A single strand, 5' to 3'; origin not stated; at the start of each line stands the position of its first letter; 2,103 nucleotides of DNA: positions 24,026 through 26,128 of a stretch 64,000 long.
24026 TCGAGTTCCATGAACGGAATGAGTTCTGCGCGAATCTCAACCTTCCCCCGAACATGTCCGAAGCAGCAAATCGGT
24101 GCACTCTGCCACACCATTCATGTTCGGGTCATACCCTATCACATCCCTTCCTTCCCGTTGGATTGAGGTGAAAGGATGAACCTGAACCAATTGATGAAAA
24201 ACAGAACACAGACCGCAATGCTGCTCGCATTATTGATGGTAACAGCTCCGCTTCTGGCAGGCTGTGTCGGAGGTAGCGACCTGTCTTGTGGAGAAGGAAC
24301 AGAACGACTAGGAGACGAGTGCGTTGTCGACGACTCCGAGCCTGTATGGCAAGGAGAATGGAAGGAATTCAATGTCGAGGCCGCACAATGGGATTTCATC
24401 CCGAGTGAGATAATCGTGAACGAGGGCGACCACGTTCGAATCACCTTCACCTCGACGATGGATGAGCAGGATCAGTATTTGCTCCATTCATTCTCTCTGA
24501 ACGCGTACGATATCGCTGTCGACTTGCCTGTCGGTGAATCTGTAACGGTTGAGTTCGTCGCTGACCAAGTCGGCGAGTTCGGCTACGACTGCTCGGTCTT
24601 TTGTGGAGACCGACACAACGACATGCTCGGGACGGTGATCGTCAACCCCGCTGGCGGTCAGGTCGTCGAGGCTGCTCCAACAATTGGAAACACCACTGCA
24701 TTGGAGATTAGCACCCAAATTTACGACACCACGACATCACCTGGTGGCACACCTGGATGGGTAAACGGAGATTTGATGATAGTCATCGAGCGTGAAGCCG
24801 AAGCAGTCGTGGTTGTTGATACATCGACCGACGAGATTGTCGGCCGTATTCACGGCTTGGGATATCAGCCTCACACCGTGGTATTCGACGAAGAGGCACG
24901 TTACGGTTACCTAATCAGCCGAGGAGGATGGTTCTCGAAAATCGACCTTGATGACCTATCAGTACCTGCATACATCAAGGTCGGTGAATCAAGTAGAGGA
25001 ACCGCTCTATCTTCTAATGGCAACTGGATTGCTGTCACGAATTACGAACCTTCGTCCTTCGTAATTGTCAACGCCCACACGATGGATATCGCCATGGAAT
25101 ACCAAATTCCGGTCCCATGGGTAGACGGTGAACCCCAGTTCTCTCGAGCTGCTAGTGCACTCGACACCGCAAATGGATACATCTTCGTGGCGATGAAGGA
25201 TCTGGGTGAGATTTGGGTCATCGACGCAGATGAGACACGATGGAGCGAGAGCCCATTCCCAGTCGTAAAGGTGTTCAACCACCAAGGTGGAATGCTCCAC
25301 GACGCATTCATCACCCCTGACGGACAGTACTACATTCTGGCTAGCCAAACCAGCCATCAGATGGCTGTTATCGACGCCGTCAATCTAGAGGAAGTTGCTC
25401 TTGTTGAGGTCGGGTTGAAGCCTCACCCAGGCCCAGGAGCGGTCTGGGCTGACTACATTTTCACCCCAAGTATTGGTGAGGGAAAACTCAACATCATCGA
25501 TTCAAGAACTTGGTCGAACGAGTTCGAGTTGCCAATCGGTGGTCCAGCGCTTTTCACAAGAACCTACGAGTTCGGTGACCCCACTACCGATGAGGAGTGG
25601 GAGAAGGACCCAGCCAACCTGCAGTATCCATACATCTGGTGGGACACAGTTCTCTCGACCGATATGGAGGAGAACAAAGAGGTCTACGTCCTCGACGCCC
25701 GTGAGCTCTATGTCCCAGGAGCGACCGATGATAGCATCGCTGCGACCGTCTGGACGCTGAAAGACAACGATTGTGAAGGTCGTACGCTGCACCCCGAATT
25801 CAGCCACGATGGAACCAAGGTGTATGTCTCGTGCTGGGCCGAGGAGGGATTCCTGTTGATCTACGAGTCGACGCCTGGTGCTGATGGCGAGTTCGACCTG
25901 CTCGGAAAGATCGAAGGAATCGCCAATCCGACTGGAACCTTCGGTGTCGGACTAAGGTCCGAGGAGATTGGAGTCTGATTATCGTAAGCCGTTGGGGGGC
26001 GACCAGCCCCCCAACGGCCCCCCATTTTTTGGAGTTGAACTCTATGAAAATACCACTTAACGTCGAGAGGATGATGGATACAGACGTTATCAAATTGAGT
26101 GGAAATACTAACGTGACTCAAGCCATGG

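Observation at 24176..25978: CuA-type cupredoxin fused N-terminally to a cytochrome-cd1 (NirS d1-type) beta-propeller, with no heme-c domain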

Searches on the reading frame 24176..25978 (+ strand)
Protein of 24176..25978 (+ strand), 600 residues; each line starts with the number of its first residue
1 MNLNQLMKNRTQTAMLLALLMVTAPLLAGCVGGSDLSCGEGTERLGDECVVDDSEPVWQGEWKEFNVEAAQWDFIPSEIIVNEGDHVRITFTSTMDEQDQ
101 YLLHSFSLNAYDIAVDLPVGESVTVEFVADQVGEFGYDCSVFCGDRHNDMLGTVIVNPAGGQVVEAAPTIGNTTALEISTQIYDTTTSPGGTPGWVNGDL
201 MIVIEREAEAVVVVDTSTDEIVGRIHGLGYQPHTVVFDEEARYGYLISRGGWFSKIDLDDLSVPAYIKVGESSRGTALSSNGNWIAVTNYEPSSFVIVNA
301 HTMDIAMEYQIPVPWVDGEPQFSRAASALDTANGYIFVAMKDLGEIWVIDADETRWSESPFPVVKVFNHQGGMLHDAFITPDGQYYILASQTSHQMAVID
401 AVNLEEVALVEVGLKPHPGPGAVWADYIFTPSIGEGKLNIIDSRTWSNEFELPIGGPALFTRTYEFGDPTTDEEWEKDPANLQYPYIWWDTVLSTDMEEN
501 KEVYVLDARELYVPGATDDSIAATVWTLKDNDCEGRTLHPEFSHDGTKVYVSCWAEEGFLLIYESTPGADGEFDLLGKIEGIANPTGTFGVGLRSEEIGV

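Call 3: search_protein_families(library=pfam, proteins=[window:24176-25978:+], max_evalue=0.01)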
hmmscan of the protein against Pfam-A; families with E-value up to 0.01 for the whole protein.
window:24176-25978:+ (600 aa): 3 families
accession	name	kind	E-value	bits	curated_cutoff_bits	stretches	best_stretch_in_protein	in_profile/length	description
PF02239.22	Cytochrom_D1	-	2.6e-46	158.3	25.5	1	198-591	4-365/368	Cytochrome D1 heme domain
PF13473.12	Cupredoxin_1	-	2e-06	28.2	27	1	63-156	21-104/104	Cupredoxin-like domain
PF00116.26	COX2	-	0.0013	19.1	22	1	77-150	46-113/120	Cytochrome C oxidase subunit II, periplasmic domain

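Call 4: search_protein_families(library=ncbifam, proteins=[window:24176-25978:+], max_evalue=0.01)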
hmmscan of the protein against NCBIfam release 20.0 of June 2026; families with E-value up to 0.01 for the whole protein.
window:24176-25978:+ (600 aa): 9 families
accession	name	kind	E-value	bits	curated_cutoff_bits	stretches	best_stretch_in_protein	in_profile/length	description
NF052460.1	L-NosZ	equivalog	7.3e-22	77.5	700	2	62-157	378-479/480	clade III lactonase-type nitrous-oxide reductase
TIGR04246.1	nitrous_NosZ_Gp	equivalog_domain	1.4e-15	56.6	625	1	73-158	495-578/578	Sec-dependent nitrous-oxide reductase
TIGR04244.1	nitrous_NosZ_RR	equivalog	2.2e-10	39.7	625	1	68-156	540-626/627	TAT-dependent nitrous-oxide reductase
TIGR03866.1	PQQ_ABC_repeats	subfamily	5e-08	32.4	287.3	1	186-413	40-258/310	PQQ-dependent catabolism-associated beta-propeller protein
NF052340.1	hydrazine_beta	equivalog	1.1e-06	27.9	560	1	186-286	32-132/372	hydrazine synthase subunit beta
TIGR02866.1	CoxB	equivalog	1.5e-05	24.7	147.7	1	78-157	119-192/202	cytochrome c oxidase subunit II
TIGR02276.1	beta_rpt_yvtn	repeat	4.9e-05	23.2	27.85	0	381-416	1-36/42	beta-propeller repeat protein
TIGR03096.1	nitroso_cyanin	equivalog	8.5e-05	22.3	142.85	1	76-144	60-123/135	nitrosocyanin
NF050117.1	aa3_CtaC_Actin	exception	0.00096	18.4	250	1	101-155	177-231/244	aa3-type cytochrome oxidase subunit II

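Call 5: search_solved_structures(query=window:24176-25978:+, max_evalue=0.01, show_alignments=3)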
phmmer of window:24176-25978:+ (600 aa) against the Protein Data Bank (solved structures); distinct sequences matched with E-value up to 0.01: 50.
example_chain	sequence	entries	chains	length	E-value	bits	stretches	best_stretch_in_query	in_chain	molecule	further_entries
6tv2_A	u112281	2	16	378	8.6e-29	103.8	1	197-463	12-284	Protein NirF | Protein NirF,Protein NirF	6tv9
6rtd_A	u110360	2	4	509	1.4e-25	93.1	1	200-511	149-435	Cytochrome c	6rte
1aof_A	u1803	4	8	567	1.2e-13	53.8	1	195-591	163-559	NITRITE REDUCTASE | CYTOCHROME CD1 NITRITE REDUCTASE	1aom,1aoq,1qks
1e2r_A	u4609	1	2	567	1.2e-13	53.7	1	195-591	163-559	NITRITE REDUCTASE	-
1gq1_A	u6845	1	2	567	3.8e-13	52.1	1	195-591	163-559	CYTOCHROME CD1 NITRITE REDUCTASE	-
1dy7_A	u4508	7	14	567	3.8e-13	52.1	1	195-591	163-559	NITRITE REDUCTASE | CYTOCHROME CD1 NITRITE REDUCTASE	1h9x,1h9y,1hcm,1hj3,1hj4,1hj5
1bl9_A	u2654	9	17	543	1.1e-09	40.7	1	200-464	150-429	NITRITE REDUCTASE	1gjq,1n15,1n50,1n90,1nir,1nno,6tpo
5guw_M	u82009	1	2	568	1.2e-09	40.6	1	200-464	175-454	Nitrite reductase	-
1hzu_A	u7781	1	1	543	2.1e-08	36.4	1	200-464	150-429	NITRITE REDUCTASE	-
6pty_A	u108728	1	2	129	2.4e-08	36.2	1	67-157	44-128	Cytochrome c oxidase subunit 2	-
1hzv_A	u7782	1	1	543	2.6e-08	36.1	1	200-464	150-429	NITRITE REDUCTASE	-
6y7d_A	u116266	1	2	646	4e-07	32.2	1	76-160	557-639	Nitrous-oxide reductase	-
7aqa_A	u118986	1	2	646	4e-07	32.2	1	76-160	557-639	Nitrous-oxide reductase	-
6ptt_A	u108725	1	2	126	4.7e-07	32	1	67-157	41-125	Cytochrome c oxidase subunit 2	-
6y7e_A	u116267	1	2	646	4.8e-07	32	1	76-160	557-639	Nitrous-oxide reductase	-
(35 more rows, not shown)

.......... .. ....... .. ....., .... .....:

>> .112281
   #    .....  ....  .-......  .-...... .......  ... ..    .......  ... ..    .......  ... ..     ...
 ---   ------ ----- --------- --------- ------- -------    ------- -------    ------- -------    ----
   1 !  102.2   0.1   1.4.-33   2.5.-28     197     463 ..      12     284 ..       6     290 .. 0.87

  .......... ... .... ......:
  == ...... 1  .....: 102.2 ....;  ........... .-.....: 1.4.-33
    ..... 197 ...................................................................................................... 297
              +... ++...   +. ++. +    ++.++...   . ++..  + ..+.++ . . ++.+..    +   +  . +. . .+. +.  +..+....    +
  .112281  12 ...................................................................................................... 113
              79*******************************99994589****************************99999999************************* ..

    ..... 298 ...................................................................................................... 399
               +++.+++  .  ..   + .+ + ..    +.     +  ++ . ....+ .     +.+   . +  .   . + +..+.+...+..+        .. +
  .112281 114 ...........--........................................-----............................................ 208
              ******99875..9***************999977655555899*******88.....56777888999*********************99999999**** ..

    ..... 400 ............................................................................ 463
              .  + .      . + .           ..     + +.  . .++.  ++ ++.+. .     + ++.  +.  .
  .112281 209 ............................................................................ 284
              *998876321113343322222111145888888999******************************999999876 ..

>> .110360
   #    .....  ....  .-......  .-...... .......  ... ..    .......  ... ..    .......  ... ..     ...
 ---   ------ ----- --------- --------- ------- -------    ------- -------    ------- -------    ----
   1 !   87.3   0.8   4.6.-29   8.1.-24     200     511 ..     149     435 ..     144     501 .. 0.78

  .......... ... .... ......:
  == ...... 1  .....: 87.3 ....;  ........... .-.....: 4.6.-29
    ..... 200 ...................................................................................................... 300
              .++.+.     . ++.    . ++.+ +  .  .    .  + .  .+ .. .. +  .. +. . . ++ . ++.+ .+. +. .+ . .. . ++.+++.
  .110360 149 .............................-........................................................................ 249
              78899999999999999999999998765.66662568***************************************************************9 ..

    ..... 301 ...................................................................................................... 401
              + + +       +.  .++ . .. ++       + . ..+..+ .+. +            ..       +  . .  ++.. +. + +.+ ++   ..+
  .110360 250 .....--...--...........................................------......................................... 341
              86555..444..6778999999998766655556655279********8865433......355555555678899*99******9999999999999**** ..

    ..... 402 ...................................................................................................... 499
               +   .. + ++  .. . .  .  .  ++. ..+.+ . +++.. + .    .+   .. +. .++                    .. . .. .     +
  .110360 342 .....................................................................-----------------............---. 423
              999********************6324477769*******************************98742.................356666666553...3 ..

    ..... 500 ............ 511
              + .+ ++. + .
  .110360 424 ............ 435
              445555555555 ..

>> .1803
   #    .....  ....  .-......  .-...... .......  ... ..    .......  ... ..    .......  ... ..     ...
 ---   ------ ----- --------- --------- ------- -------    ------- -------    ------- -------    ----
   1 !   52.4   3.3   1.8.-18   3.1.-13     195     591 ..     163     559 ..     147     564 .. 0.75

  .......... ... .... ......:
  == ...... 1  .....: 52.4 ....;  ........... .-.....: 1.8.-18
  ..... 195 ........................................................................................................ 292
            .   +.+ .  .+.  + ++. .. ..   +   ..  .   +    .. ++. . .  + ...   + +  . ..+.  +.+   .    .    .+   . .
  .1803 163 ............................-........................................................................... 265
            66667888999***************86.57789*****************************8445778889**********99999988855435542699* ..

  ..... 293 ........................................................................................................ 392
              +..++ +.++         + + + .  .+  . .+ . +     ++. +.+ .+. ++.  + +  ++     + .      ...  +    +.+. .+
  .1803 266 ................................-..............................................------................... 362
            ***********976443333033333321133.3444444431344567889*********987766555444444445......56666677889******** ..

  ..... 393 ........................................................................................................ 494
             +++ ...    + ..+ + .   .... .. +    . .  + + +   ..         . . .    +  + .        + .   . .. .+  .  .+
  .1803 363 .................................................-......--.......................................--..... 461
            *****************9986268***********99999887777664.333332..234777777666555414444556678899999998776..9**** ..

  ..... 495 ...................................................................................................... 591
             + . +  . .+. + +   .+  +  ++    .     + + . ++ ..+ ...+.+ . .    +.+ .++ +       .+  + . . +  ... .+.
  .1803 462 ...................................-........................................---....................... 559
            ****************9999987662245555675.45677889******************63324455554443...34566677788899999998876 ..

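Call 6: find_homologous_proteins(query=window:24176-25978:+, max_evalue=0.001)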
Query window:24176-25978:+ (600 aa): 19 proteins with E <= 0.001 among 8000 candidates.
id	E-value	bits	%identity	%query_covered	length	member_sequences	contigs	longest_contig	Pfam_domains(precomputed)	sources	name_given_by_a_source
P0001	0.0e+0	1392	100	100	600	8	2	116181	PF13473.13,PF02239.23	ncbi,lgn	-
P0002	0.0e+0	1317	93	100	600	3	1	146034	PF13473.13,PF02239.23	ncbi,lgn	-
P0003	0.0e+0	1083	78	99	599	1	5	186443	PF13473.13,PF02239.23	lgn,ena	-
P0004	0.0e+0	1065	79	94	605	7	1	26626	PF13473.13,PF02239.23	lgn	-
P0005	4.9e-279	945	72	93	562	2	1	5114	PF13473.13,PF02239.23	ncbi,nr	ncbi:MAG: cytochrome D1 domain-containing protein, partial [Candidatus Poseidoniaceae archaeon]|nr:c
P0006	3.4e-244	830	61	99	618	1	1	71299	PF13473.13,PF02239.23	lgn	-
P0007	8.9e-140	485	43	98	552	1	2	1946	PF13473.13,PF00116.27,PF02239.23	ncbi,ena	-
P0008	1.4e-126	442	44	92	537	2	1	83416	PF13473.13,PF02239.23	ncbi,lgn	ncbi:MAG: cytochrome D1 domain-containing protein [Candidatus Heimdallarchaeota archaeon]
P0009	2.8e-115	404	41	90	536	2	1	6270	PF13473.13,PF02239.23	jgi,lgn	jgi:nitrite reductase (NO-forming)/hydroxylamine reductase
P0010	2.2e-98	349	38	90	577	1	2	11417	PF25168.2,PF25174.2,PF24805.2,PF21783.3,PF26550.2,PF02239.23,PF23414.2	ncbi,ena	-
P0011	1.3e-95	339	35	98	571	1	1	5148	PF25168.2,PF25174.2,PF24805.2,PF21783.3,PF02239.23,PF23414.2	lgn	-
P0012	2.1e-90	322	36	92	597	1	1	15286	PF25174.2,PF13473.13,PF02239.23,PF23414.2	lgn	-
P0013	4.6e-41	159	34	59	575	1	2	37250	PF02239.23,PF13442.12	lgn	-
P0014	2.6e-8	51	36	18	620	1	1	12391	PF13473.13,PF18764.8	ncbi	-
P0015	2.7e-6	44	35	14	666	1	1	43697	PF13473.13,PF18764.8,PF00116.27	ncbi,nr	ncbi:MAG: Sec-dependent nitrous-oxide reductase [Phycisphaeraceae bacterium]|nr:MAG: Sec-dependent n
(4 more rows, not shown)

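Call 9: find_encoding_contigs(protein=P0001, flank=10000, max_places=3)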
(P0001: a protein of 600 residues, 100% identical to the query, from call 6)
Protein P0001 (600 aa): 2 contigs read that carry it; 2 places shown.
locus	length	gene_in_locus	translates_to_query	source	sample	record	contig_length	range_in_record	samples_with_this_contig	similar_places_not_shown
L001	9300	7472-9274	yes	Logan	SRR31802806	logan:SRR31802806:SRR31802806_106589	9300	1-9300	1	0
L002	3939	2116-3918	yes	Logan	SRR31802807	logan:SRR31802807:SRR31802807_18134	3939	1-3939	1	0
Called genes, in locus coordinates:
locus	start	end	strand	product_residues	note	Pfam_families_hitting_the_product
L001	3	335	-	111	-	?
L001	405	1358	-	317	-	PF03320:FBPase_glpX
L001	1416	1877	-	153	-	PF01967:MoaC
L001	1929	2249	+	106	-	PF12838:Fer4_7 (faint), PF00037:Fer4 (faint), PF12837:Fer4_6 (faint), PF14697:Fer4_21 (weak), PF12797:Fer4_2 (faint)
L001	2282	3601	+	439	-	PF01593:Amino_oxidase (faint), PF13450:NAD_binding_8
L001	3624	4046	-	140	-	PF02391:MoaE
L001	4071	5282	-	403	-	-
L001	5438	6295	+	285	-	PF00378:ECH_1, PF16113:ECH_2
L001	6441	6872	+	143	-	PF05425:CopD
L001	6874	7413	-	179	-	-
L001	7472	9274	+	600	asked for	PF13473:Cupredoxin_1 (weak), PF02239:Cytochrom_D1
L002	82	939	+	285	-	PF00378:ECH_1, PF16113:ECH_2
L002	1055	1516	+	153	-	PF05425:CopD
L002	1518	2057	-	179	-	-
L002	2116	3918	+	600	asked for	PF13473:Cupredoxin_1 (weak), PF02239:Cytochrom_D1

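Call 10: find_encoding_contigs(protein=P0008, flank=10000, max_places=2)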
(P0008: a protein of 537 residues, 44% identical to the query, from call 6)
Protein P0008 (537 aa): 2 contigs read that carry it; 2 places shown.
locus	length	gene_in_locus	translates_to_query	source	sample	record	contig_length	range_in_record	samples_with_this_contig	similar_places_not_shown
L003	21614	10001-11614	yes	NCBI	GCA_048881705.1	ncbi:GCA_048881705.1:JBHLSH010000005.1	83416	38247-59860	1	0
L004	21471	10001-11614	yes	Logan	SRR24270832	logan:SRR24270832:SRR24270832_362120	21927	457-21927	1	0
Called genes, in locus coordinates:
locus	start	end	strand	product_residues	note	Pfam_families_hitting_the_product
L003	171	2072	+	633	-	PF02518:HATPase_c (weak), PF13589:HATPase_c_3, PF00183:HSP90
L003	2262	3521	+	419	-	-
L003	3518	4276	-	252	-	-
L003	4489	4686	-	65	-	PF03259:Robl_LC7 (weak)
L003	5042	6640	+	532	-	PF00085:Thioredoxin, PF13192:Thioredoxin_3 (weak), PF02830:V4R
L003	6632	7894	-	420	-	PF26314:MptA_B_family (weak)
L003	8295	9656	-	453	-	PF00890:FAD_binding_2 (faint), PF01134:GIDA (faint), PF01266:DAO (faint), PF01494:FAD_binding_3 (faint), PF12831:FAD_oxidored, PF22578:GGR_cat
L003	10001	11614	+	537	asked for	PF13473:Cupredoxin_1 (faint), PF02239:Cytochrom_D1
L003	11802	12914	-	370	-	PF10432:bact-PGI_C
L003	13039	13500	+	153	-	-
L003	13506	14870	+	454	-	-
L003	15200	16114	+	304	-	-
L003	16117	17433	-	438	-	PF00675:Peptidase_M16, PF05193:Peptidase_M16_C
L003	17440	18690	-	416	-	PF00675:Peptidase_M16 (weak), PF05193:Peptidase_M16_C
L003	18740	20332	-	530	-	-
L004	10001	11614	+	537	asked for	PF13473:Cupredoxin_1 (faint), PF02239:Cytochrom_D1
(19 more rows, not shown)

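Call 11: find_encoding_contigs(protein=P0013, flank=10000, max_places=2)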
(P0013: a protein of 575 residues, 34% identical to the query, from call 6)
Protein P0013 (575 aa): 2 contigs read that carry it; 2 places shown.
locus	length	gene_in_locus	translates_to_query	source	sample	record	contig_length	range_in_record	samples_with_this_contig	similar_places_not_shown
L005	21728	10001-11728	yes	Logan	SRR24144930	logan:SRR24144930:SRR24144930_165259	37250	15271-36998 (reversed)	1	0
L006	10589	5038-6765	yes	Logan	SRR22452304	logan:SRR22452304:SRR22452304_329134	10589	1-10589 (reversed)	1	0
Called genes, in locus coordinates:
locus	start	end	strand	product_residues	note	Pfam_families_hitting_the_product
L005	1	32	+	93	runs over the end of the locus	?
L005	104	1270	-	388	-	PF22871:AimR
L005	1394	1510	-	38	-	-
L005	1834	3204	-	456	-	PF13786:DUF4179, PF18705:DUF5643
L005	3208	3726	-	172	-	PF04542:Sigma70_r2, PF08281:Sigma70_r4_2, PF04545:Sigma70_r4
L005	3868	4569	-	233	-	-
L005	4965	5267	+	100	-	PF00903:Glyoxalase (faint)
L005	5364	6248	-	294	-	PF00950:ABC-3, PF01032:FecCD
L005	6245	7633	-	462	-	PF00950:ABC-3, PF01032:FecCD (weak)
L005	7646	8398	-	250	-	PF02463:SMC_N (faint), PF13476:AAA_23 (weak), PF00005:ABC_tran, PF13304:AAA_21 (faint)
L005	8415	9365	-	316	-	PF01297:ZnuA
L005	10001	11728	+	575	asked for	PF13442:Cytochrome_CBB3, PF02239:Cytochrom_D1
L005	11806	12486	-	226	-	PF04263:TPK_catalytic, PF04265:TPK_B1_binding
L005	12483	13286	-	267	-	PF00005:ABC_tran, PF13304:AAA_21 (faint)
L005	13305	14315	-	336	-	PF13379:NMT1_2 (weak), PF09084:NMT1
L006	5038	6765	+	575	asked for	PF13442:Cytochrome_CBB3, PF02239:Cytochrom_D1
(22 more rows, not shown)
